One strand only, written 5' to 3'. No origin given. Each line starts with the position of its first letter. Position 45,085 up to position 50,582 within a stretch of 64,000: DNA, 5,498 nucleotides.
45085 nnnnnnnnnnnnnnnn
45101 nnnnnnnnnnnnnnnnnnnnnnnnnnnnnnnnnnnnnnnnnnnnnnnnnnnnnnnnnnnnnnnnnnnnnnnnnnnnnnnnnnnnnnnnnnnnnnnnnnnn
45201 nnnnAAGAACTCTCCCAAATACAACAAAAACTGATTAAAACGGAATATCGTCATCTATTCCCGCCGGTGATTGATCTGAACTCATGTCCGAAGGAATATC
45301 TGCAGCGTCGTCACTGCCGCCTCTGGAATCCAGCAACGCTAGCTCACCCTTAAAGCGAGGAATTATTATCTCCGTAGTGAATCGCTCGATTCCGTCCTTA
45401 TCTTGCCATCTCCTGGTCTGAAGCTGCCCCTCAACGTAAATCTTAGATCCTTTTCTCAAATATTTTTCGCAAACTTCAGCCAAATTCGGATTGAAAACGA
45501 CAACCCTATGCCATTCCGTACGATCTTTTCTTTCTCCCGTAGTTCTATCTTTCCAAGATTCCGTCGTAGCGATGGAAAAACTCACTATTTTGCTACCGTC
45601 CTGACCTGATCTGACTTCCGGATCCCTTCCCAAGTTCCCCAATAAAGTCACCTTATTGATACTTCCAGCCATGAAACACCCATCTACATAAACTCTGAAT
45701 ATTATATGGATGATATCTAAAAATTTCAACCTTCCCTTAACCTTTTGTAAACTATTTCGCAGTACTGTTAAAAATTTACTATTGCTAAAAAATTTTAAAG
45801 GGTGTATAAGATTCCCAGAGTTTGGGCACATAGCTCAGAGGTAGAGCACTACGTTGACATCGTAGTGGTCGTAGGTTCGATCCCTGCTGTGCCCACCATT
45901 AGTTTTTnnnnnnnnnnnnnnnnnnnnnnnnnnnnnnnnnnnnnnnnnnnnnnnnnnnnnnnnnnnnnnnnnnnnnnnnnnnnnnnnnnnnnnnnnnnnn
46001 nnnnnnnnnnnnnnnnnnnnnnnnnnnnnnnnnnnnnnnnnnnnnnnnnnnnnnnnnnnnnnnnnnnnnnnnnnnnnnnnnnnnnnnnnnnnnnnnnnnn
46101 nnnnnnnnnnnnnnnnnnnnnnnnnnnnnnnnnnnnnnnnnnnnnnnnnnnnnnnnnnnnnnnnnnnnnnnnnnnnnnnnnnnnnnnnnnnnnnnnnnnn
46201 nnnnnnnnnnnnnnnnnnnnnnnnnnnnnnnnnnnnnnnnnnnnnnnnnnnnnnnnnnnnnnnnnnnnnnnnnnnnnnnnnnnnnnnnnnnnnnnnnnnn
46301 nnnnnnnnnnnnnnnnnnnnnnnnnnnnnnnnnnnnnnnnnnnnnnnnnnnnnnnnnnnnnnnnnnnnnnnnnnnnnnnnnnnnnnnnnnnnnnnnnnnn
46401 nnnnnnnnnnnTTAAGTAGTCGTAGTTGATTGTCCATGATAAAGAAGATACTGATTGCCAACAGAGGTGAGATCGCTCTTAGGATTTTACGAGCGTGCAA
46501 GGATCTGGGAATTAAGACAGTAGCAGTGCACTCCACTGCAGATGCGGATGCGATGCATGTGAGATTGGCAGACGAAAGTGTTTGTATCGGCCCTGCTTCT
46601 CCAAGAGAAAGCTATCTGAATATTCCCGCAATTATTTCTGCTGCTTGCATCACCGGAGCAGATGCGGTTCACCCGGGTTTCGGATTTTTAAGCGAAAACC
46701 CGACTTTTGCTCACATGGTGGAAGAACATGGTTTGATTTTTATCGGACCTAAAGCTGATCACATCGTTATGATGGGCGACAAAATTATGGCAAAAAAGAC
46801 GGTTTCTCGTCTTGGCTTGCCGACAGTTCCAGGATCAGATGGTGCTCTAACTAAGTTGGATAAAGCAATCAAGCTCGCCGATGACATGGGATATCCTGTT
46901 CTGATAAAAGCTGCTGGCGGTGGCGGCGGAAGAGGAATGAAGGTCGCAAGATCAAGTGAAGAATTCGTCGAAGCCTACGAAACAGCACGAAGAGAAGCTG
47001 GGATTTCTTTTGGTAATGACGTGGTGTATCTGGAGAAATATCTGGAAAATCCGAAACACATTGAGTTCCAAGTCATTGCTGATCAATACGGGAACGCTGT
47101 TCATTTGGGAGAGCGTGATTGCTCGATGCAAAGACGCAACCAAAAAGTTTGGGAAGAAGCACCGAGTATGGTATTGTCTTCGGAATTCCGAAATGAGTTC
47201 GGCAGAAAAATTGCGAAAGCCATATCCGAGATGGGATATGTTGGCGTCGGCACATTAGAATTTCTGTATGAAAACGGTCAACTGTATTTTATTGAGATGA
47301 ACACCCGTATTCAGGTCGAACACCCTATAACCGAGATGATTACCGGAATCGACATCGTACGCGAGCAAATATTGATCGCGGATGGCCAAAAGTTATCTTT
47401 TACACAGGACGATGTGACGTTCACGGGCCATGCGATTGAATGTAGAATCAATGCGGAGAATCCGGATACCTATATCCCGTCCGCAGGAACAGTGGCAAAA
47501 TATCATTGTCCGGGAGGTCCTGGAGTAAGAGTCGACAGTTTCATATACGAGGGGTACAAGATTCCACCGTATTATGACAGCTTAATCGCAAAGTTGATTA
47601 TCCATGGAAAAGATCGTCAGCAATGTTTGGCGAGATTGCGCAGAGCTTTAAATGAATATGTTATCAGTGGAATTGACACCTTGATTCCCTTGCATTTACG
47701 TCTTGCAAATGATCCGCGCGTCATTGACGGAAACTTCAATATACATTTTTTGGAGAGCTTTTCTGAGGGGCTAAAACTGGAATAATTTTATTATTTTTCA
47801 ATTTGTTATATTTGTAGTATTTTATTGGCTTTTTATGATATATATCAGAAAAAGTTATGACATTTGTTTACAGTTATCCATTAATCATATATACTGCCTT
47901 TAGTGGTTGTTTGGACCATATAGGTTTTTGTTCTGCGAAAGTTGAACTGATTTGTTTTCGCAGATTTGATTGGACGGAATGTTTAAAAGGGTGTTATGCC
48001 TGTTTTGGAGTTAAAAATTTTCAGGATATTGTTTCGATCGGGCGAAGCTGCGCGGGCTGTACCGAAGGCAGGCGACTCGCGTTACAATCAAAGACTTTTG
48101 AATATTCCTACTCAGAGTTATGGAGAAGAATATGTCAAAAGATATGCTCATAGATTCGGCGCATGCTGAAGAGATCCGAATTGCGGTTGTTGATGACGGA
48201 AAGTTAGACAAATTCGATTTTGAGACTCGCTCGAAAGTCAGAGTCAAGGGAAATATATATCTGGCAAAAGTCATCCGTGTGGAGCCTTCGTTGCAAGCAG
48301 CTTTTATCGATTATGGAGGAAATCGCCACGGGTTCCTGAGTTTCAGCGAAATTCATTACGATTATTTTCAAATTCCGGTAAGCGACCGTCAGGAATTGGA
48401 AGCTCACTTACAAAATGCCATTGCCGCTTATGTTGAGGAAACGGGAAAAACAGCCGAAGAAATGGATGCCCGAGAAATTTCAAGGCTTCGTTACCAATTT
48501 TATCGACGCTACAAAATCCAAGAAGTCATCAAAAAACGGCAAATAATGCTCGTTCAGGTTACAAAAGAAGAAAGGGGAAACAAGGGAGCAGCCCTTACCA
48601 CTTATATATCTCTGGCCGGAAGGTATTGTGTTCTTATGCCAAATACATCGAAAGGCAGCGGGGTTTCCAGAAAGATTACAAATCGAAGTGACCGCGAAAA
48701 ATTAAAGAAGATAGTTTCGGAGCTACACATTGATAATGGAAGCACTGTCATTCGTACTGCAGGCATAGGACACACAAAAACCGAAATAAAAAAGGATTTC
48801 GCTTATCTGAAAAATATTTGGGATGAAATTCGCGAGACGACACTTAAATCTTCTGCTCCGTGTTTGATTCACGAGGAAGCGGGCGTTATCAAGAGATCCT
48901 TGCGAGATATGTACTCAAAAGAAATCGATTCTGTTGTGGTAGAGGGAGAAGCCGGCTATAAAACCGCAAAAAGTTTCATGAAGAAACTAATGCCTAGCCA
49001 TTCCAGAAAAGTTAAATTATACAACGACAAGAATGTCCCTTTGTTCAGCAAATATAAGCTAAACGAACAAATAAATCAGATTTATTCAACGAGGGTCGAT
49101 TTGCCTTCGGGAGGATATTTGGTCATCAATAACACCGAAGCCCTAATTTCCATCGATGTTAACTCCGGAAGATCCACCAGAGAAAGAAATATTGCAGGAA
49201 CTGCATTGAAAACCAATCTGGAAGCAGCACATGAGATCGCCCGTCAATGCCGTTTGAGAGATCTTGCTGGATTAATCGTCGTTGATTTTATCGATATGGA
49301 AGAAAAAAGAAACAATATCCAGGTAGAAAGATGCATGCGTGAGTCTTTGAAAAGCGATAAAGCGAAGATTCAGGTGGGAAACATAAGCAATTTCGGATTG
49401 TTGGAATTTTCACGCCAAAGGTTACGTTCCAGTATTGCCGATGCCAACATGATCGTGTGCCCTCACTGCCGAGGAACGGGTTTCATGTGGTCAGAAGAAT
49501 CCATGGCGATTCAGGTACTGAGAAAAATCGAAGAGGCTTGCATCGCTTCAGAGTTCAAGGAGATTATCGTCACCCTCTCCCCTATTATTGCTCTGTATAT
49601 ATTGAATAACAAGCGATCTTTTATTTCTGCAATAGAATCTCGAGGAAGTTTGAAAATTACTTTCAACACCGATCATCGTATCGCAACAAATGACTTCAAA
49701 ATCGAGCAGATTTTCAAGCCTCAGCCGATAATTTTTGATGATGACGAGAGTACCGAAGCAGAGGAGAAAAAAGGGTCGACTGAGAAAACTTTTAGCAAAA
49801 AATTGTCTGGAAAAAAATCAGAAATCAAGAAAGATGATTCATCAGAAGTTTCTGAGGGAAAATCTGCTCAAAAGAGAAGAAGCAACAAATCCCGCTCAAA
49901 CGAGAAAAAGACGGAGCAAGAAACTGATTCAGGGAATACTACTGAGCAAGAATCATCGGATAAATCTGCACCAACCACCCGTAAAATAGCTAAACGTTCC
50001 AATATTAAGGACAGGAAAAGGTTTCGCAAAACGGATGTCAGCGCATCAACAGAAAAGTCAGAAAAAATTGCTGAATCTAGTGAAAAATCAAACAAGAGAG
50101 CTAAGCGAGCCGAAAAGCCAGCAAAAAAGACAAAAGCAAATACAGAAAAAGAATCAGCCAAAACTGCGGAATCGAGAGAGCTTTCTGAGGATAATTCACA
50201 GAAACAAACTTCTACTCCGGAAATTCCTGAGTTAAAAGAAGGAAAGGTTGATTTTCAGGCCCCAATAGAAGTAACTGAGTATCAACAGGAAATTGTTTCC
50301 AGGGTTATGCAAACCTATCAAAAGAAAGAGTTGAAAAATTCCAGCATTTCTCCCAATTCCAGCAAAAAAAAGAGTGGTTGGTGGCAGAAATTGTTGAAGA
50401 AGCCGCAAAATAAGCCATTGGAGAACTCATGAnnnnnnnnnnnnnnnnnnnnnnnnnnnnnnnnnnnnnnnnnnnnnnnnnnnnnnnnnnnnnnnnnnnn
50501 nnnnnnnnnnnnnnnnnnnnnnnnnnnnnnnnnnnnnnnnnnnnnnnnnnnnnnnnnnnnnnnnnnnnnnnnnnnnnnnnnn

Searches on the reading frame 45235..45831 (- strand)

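Call 7: search_protein_families(library=pfam, proteins=[window:45235-45831:-], max_evalue=0.001)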
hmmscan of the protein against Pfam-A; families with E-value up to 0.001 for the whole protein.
window:45235-45831:- (198 aa): 1 family
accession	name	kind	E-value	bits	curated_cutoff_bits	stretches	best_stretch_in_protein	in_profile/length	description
PF00436.31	SSB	-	3.1e-35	120.8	26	1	58-158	1-99/104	Single-strand binding protein family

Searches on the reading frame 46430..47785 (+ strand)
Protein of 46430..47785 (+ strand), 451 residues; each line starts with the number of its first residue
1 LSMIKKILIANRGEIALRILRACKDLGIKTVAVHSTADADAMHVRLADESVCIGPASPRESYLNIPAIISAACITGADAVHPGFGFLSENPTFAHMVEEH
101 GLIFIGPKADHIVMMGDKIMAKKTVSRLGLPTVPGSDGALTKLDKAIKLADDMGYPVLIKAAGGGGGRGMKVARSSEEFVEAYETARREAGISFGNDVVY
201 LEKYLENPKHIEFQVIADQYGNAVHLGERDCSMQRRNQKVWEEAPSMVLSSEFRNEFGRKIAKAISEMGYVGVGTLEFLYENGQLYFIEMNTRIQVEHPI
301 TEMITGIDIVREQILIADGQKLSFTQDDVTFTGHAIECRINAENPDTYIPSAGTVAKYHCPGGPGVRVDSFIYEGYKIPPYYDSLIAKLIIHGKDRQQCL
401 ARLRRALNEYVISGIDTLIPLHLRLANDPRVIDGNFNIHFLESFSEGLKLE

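Call 7: search_protein_families(library=pfam, proteins=[window:46430-47785:+], max_evalue=0.001)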
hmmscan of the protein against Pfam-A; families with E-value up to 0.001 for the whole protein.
window:46430-47785:+ (451 aa): 6 families
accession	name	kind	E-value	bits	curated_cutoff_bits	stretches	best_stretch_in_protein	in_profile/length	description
PF02786.22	CPSase_L_D2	-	2.5e-76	256.3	19.8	1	117-323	1-209/211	Carbamoyl-phosphate synthase L chain, ATP binding domain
PF00289.28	Biotin_carb_N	-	8.2e-47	158.7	25.5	1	3-112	1-110/110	Biotin carboxylase, N-terminal domain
PF02785.25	Biotin_carb_C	-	1.5e-37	128.4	32.4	1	337-442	1-107/108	Biotin carboxylase C-terminal domain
PF02222.28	ATP-grasp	-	2.2e-10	40.9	27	1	139-293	15-162/179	ATP-grasp domain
PF07478.18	Dala_Dala_lig_C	-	1e-05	25.6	24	1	144-292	26-174/204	D-ala D-ala ligase C-terminus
PF01071.24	GARS_A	-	0.00055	20.3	27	1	116-207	1-91/194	Phosphoribosylglycinamide synthetase, ATP-grasp (A) domain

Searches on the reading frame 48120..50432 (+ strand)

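Call 7: search_protein_families(library=pfam, proteins=[window:48120-50432:+], max_evalue=0.001)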
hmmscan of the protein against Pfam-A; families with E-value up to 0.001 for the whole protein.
window:48120-50432:+ (770 aa): 3 families
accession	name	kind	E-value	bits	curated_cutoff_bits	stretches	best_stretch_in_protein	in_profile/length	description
PF10150.14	RNase_E_G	-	4e-98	328.6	25.5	1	164-434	1-269/270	Ribonuclease E/G family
PF20833.2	RNase_E_G_Thio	-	5.2e-25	87.8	26.8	1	446-530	1-85/86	RNase E/G, Thioredoxin-like domain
PF00575.29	S1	-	2.2e-05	25.2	22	1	43-160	4-72/74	S1 RNA binding domain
